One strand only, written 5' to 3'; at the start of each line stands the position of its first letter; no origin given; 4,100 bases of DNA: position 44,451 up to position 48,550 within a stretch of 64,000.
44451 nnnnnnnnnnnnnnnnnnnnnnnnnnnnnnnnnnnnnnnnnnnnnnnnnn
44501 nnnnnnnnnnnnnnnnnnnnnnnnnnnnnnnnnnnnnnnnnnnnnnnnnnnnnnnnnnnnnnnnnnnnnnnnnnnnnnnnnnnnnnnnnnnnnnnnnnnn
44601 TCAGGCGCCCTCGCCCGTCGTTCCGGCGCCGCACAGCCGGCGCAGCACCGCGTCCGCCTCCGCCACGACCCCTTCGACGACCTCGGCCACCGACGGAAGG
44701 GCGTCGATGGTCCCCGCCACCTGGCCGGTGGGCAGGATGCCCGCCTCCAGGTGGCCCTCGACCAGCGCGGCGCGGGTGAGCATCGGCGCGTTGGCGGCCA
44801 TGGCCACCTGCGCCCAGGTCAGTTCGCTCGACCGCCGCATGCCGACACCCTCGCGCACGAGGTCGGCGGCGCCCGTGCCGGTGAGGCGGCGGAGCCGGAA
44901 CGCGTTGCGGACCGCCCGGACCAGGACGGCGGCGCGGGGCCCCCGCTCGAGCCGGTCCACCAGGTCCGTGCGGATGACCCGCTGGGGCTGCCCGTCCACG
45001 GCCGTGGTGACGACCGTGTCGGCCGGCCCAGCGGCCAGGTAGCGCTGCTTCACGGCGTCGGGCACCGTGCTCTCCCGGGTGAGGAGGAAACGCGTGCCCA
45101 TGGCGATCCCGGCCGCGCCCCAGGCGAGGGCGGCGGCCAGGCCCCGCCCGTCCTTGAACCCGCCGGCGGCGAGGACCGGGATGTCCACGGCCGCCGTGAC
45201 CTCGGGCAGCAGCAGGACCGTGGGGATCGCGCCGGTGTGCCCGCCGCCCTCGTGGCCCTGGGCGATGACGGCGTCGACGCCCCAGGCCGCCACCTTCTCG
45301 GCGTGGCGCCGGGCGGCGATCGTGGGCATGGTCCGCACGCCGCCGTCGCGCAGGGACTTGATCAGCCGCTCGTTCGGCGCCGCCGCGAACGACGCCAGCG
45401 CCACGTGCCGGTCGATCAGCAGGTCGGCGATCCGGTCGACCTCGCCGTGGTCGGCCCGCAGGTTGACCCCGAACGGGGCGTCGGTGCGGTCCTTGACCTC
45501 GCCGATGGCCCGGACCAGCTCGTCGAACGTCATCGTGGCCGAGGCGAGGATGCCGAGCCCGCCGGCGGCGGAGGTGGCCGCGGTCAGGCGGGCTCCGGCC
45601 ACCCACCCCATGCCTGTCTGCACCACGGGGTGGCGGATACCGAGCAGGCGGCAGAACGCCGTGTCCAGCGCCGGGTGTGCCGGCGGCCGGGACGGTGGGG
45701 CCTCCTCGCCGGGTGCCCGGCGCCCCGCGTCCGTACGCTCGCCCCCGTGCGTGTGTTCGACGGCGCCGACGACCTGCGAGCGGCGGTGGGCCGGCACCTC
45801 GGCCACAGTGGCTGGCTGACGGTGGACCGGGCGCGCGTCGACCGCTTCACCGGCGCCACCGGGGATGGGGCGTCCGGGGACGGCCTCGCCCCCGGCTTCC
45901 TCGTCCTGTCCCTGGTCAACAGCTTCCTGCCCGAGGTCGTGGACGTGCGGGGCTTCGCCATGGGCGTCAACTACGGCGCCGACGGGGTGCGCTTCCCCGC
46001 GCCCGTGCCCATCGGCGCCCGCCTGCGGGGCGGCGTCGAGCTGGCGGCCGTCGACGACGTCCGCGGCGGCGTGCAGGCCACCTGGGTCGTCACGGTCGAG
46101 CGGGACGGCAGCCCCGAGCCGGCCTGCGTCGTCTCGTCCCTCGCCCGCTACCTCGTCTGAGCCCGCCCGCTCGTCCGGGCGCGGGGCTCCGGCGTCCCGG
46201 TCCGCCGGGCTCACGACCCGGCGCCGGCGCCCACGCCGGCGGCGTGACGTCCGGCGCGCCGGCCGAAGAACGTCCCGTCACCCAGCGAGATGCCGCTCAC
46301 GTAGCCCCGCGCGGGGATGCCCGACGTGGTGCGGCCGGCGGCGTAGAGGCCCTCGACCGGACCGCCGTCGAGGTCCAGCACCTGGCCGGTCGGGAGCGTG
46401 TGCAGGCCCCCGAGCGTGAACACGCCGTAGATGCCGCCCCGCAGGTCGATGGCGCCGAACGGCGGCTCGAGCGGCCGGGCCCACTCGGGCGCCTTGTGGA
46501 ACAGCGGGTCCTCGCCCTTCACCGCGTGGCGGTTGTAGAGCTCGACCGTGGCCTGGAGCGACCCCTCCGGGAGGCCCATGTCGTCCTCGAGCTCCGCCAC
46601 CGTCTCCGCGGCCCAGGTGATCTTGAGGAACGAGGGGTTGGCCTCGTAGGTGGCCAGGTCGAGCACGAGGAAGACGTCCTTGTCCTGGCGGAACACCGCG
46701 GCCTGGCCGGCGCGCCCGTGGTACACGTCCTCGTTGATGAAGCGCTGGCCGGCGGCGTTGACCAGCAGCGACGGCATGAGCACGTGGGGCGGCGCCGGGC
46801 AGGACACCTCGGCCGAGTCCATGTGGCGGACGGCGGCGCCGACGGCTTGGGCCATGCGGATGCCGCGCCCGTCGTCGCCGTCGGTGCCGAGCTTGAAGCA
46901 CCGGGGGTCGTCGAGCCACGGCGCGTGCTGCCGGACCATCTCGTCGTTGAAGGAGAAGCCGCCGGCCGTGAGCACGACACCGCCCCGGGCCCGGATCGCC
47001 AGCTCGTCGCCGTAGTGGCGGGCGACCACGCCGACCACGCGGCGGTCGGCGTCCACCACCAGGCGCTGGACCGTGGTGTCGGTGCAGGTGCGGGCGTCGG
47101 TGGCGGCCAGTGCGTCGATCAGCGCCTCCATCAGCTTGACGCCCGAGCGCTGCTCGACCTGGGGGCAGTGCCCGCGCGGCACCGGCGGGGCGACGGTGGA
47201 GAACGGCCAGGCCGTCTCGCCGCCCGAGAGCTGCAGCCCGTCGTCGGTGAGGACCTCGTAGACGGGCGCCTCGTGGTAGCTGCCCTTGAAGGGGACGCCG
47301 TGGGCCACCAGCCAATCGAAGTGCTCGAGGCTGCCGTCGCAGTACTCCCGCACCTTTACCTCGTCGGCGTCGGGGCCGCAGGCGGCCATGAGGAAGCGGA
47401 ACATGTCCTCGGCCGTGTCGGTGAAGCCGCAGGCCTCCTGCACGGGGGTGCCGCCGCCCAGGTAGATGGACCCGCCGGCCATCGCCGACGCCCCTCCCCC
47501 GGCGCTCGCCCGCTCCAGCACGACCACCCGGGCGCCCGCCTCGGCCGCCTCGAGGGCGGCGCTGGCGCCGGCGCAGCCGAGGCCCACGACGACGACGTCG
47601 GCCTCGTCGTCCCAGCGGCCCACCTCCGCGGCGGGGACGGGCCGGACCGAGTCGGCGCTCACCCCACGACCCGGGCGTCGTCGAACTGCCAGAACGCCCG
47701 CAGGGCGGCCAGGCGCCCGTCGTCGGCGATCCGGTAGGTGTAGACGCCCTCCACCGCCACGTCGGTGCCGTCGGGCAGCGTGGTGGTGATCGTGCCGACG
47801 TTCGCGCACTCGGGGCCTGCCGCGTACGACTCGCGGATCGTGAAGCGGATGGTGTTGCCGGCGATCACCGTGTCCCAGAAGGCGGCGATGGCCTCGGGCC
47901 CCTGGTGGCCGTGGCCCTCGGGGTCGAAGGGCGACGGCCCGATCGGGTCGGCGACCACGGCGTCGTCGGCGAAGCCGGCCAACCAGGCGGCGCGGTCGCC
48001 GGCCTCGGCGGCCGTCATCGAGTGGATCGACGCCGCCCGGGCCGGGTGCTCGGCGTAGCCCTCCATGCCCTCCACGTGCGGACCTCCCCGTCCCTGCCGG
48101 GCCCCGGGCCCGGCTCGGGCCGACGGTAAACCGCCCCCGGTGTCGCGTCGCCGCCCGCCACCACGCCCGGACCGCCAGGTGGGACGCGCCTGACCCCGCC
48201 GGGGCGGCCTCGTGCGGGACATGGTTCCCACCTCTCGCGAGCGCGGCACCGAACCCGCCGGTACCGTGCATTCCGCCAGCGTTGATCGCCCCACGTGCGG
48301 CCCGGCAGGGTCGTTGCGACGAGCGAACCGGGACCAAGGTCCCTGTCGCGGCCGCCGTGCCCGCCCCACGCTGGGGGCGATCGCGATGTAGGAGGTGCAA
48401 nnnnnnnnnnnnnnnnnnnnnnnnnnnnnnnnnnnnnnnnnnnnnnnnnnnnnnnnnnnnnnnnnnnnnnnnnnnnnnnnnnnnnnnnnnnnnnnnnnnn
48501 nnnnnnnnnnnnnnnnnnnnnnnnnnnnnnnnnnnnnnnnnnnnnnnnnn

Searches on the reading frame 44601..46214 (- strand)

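Call 67: search_protein_families(library=pfam, proteins=[window:44601-46214:-], max_evalue=0.01)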
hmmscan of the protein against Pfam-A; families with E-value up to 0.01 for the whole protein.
window:44601-46214:- (537 aa): 3 families
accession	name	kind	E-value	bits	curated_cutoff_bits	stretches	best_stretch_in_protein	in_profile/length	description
PF03060.21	NMO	-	1.5e-77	261.7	28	2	264-518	107-330/331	Nitronate monooxygenase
PF00478.31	IMPDH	-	2e-09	37.4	25.6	1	179-383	19-246/345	IMP dehydrogenase / GMP reductase domain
PF01070.24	FMN_dh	-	1.1e-07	31.7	24.9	1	300-377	227-306/350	FMN-dependent dehydrogenase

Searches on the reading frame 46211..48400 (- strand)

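Call 67: search_protein_families(library=pfam, proteins=[window:46211-48400:-], max_evalue=0.01)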
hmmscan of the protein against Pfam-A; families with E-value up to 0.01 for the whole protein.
window:46211-48400:- (729 aa): 7 families
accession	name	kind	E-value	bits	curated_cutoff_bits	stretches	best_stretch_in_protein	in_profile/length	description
PF00890.30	FAD_binding_2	-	1.8e-49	169.5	20.4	1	268-694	1-402/414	FAD binding domain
PF01266.30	DAO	-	4.5e-16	59.8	27.9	1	268-483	1-206/353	FAD dependent oxidoreductase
PF12831.13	FAD_oxidored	-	2.9e-07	30.6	27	1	268-313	1-46/416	FAD dependent oxidoreductase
PF07992.20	Pyr_redox_2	-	0.00031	20.7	26.1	1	268-300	2-31/291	Pyridine nucleotide-disulphide oxidoreductase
PF03486.20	HI0933_like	-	0.00041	20.3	50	1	268-310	2-44/244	HI0933-like protein Rossmann domain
PF01946.23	Thi4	-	0.00045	20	26.2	1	266-311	17-62/235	Thi4 family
PF01494.25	FAD_binding_3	-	0.0061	16.3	22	1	266-299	1-34/349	FAD binding domain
